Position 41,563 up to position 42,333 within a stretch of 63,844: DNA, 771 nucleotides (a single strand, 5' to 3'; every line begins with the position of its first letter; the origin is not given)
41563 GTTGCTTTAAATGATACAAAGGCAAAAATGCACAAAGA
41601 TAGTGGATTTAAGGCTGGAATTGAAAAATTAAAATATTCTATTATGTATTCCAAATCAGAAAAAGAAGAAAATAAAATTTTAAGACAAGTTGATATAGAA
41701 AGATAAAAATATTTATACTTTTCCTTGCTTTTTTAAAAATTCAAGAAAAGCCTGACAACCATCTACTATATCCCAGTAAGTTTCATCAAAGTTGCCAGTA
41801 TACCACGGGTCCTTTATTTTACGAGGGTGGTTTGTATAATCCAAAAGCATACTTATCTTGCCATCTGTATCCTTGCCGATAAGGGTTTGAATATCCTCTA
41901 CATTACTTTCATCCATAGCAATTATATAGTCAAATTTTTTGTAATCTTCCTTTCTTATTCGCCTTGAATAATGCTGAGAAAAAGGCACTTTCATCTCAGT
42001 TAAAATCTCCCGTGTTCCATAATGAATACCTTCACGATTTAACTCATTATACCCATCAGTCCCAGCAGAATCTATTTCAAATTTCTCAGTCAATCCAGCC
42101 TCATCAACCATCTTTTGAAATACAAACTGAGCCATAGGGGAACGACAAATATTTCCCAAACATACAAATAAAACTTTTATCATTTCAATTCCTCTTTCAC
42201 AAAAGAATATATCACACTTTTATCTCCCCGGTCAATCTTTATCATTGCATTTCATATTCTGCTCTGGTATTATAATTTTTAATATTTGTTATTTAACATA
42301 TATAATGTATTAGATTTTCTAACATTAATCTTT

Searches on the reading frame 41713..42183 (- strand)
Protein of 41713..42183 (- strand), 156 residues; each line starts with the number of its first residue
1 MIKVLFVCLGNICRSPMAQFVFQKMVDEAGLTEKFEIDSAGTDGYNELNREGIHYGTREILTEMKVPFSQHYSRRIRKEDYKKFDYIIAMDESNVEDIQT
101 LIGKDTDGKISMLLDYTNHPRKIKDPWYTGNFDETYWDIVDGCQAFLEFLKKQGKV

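Call 60: search_protein_families(library=pfam, proteins=[window:41713-42183:-], max_evalue=0.001)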
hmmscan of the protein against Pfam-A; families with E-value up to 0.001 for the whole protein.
window:41713-42183:- (156 aa): 1 family
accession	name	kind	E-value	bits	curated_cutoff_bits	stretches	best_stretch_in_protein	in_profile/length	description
PF01451.26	LMWPc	-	1e-38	133.2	23.2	1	4-147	1-144/144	Low molecular weight phosphotyrosine protein phosphatase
